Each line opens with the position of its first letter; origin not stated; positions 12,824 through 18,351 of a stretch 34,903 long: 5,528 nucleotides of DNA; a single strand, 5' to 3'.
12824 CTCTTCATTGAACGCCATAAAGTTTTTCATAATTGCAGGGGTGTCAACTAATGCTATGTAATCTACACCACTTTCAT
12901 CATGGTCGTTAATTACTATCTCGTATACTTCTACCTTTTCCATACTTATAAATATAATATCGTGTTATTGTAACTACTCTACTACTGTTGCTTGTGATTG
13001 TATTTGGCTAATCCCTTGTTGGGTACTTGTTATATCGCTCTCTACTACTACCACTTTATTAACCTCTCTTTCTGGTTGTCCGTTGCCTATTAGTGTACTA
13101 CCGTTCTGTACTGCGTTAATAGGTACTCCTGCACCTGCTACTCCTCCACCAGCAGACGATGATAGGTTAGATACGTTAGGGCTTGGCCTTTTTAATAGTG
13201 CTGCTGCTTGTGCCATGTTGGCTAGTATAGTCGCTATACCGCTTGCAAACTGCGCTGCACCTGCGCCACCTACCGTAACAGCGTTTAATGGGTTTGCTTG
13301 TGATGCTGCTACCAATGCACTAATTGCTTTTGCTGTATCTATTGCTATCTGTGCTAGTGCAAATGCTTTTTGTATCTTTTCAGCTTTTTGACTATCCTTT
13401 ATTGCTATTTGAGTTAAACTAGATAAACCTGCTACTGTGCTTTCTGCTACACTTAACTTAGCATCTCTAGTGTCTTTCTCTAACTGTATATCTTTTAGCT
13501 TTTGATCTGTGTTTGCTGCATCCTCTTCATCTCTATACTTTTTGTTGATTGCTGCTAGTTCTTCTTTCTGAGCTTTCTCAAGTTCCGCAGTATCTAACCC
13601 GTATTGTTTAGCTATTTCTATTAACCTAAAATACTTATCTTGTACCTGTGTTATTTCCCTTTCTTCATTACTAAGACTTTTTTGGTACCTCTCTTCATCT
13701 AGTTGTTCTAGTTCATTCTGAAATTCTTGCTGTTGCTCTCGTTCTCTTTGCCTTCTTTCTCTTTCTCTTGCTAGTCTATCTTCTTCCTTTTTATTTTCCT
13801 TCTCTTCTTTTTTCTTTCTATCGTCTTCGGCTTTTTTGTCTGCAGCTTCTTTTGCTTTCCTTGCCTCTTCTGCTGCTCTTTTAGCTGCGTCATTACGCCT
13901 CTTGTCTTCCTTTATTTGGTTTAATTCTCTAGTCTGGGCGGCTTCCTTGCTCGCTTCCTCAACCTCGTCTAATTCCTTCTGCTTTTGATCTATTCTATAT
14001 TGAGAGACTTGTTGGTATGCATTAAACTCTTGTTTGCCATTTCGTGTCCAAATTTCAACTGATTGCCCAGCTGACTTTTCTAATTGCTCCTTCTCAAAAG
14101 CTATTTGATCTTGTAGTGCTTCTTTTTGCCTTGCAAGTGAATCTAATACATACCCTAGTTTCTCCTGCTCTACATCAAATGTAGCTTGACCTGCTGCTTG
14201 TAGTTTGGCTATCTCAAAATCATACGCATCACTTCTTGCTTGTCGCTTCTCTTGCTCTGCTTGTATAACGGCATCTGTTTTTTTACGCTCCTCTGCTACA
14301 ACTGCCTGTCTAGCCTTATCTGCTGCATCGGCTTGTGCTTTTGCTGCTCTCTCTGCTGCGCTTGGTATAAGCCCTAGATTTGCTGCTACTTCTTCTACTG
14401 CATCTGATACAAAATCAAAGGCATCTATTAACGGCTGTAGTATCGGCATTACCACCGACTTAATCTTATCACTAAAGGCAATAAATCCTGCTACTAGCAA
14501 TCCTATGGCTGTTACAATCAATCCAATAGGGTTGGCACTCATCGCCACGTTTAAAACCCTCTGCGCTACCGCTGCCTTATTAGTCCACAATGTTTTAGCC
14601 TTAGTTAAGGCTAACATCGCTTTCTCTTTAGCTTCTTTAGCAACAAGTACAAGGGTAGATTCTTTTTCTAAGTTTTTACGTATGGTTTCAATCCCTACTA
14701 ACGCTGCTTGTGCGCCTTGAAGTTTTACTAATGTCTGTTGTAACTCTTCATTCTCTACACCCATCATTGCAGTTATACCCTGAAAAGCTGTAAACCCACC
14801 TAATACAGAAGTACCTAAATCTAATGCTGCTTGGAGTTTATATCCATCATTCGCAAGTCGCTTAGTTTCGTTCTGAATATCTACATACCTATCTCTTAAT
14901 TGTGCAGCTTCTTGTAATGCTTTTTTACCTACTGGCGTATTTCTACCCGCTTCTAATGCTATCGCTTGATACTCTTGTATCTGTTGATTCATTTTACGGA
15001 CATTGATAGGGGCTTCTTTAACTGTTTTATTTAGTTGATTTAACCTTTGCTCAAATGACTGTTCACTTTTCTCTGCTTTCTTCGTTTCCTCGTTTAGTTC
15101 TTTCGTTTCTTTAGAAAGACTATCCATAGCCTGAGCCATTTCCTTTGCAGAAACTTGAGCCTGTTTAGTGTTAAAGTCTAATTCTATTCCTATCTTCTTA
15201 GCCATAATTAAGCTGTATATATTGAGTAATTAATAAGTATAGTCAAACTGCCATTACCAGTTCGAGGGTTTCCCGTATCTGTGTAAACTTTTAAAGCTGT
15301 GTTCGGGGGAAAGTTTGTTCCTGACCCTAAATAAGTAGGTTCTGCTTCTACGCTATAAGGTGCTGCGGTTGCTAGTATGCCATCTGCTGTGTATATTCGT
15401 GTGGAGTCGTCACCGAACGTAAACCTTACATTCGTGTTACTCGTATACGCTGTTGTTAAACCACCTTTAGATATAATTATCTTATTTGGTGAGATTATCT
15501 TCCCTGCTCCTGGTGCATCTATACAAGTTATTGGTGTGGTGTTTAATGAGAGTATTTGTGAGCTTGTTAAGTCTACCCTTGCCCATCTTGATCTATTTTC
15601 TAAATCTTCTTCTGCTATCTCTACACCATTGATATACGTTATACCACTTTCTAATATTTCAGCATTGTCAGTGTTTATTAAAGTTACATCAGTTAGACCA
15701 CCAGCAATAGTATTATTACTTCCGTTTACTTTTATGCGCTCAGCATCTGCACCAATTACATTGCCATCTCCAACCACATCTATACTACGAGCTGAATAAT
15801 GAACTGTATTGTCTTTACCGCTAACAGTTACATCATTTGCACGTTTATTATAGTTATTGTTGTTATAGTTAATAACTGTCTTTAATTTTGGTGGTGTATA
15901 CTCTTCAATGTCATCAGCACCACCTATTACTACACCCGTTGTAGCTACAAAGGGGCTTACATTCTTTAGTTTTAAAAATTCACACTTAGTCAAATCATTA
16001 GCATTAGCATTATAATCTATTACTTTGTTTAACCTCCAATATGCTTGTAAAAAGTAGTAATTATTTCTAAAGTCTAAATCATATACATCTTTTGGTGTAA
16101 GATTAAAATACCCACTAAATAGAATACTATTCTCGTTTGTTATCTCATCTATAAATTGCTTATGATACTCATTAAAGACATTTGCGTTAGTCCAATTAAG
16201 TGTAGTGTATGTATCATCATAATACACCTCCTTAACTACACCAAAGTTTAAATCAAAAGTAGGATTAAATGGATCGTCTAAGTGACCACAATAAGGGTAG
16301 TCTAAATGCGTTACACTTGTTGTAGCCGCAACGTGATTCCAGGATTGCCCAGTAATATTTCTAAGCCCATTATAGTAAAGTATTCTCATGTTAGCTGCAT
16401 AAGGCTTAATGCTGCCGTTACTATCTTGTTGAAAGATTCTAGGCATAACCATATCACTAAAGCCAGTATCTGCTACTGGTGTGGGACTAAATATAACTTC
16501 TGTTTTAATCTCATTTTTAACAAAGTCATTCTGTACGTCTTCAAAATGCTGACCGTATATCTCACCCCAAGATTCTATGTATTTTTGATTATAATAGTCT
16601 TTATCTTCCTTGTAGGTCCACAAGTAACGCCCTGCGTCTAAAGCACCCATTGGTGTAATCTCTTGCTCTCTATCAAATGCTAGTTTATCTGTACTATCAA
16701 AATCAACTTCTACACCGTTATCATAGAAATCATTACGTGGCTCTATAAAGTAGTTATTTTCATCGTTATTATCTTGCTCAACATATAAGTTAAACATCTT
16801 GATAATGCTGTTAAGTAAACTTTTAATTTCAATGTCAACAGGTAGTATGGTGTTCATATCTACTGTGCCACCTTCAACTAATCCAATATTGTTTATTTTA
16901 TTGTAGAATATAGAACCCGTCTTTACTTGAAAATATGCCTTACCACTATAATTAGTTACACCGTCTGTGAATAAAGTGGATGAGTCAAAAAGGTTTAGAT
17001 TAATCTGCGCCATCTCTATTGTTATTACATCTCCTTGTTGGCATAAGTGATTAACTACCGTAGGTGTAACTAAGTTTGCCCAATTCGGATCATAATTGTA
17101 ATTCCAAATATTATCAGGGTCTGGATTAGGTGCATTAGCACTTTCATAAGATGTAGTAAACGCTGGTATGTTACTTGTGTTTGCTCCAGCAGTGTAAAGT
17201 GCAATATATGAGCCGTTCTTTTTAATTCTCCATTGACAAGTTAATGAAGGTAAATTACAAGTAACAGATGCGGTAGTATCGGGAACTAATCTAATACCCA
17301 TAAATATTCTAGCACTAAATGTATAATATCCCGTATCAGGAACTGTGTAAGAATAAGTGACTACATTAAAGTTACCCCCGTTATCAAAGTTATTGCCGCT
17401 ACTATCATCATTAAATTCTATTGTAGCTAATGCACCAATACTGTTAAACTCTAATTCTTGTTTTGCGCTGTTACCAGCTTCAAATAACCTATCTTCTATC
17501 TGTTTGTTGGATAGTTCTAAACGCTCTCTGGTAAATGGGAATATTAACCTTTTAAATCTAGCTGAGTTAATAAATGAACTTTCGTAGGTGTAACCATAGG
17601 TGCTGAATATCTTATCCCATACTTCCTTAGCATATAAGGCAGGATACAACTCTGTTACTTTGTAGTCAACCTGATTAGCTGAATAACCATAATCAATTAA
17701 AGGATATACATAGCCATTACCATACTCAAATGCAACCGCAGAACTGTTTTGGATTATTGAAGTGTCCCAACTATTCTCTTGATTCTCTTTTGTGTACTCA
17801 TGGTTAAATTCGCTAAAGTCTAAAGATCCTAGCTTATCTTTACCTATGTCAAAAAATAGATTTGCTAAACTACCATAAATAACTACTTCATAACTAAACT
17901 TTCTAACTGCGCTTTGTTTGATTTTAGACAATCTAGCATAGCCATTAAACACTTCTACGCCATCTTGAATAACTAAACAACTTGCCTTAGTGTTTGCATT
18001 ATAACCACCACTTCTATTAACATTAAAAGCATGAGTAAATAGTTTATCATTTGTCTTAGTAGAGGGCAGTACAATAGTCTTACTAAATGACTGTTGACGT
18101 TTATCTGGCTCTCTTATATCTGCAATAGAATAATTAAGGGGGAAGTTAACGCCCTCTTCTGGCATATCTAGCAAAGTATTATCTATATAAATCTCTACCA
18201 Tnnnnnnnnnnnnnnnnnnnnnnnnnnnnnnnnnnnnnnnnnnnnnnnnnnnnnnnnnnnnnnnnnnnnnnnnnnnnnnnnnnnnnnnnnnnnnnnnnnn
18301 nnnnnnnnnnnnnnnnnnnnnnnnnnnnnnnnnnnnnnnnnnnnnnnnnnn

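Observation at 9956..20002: Four copies of a 32-nt bipartite element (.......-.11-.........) in front of the virion gene blocks: a phage-specific promoter class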

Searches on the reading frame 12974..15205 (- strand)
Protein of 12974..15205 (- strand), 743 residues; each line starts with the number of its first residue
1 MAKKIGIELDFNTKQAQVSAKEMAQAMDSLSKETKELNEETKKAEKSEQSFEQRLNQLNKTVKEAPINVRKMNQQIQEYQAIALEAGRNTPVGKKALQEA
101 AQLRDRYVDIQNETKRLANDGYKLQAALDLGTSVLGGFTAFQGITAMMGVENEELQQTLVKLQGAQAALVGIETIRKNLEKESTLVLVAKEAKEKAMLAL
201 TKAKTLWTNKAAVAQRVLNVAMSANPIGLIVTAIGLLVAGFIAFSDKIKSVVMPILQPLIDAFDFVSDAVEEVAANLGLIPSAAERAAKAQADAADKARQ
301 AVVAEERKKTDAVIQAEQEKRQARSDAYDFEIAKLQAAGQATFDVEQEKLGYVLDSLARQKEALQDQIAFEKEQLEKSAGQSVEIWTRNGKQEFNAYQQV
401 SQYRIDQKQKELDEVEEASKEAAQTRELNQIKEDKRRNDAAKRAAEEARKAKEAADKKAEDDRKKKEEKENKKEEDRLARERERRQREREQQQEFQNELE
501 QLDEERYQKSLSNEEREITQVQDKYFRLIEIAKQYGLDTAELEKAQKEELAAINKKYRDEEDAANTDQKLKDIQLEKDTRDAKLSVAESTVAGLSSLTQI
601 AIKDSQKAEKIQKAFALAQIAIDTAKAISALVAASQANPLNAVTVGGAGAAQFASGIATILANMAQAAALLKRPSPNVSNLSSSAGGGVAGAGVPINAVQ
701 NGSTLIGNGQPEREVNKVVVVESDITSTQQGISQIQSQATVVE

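Call 12: search_protein_families(library=pfam, proteins=[window:12974-15205:-], max_evalue=0.01)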
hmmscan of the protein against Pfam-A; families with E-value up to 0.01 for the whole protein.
window:12974-15205:- (743 aa): 0 families

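Call 13: search_protein_families(library=phrogs, proteins=[window:12974-15205:-], max_evalue=0.01)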
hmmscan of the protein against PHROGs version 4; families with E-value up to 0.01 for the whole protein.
window:12974-15205:- (743 aa): 12 families
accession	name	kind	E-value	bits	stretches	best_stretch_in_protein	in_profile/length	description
phrog_971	-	lysis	2.3e-09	37.5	1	134-247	414-540/1338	endolysin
phrog_21917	-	unknown function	9.4e-09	34.6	1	15-199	118-285/1395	-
phrog_28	-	tail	4.1e-08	33.2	1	140-584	587-943/1228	tail length tape measure protein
phrog_4197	-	tail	6.7e-07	28.4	1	168-277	822-896/1783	tail length tape measure protein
phrog_38258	-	unknown function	4.5e-06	26.7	1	163-249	114-200/427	-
phrog_7972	-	unknown function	8.7e-06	25.9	1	195-276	399-486/687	-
phrog_9483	-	tail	2e-05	24.3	1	418-660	372-580/657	tail length tape measure protein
phrog_3336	-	tail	3e-05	23.8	1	172-273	288-390/1051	tail length tape measure protein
phrog_5218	-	unknown function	0.00064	18.9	1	145-660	569-1068/1599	-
phrog_8462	-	tail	0.001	18.9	1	1-308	82-396/672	tail length tape measure protein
phrog_9959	-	tail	0.0031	16.1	1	167-304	295-432/1708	tail length tape measure protein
phrog_3981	-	tail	0.0038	17.4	1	14-335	124-402/584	tail length tape measure protein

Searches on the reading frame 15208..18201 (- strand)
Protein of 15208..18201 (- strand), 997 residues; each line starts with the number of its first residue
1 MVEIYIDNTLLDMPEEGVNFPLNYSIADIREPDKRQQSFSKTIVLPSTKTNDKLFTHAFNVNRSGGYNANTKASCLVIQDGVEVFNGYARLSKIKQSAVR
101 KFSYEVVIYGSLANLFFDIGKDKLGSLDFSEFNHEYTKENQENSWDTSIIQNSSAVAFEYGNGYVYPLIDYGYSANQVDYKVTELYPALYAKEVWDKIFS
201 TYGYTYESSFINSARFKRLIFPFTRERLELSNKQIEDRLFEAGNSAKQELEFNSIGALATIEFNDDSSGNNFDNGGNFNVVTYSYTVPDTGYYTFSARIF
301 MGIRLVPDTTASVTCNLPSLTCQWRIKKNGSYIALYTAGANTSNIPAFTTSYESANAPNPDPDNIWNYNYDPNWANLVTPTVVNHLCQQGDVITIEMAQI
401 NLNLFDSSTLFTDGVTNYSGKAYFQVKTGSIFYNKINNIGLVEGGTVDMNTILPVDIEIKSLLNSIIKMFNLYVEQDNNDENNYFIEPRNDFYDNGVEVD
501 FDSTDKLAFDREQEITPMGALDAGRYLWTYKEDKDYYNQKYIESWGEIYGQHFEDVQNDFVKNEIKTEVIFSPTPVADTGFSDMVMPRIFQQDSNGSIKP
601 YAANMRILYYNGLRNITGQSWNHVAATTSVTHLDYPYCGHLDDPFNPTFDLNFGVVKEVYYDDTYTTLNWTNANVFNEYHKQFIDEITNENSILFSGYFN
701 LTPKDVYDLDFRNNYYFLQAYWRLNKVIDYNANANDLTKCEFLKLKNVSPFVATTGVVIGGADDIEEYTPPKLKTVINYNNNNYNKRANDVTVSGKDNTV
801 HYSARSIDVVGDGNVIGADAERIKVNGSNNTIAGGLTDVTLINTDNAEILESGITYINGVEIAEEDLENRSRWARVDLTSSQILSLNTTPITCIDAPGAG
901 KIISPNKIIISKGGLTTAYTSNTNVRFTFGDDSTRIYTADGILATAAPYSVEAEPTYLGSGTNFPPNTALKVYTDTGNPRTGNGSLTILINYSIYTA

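Call 12: search_protein_families(library=pfam, proteins=[window:15208-18201:-], max_evalue=0.01)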
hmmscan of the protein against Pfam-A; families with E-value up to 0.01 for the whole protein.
window:15208-18201:- (997 aa): 1 family
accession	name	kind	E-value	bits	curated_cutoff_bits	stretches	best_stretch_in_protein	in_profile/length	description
PF11259.13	DUF3060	-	0.0057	16.8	23.1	0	793-843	1-54/58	Protein of unknown function (DUF3060)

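Call 13: search_protein_families(library=phrogs, proteins=[window:15208-18201:-], max_evalue=0.01)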
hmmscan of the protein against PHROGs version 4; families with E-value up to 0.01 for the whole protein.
window:15208-18201:- (997 aa): 1 family
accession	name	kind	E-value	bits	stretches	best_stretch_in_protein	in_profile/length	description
phrog_15750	-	unknown function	0.00056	21.1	1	271-303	58-90/168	-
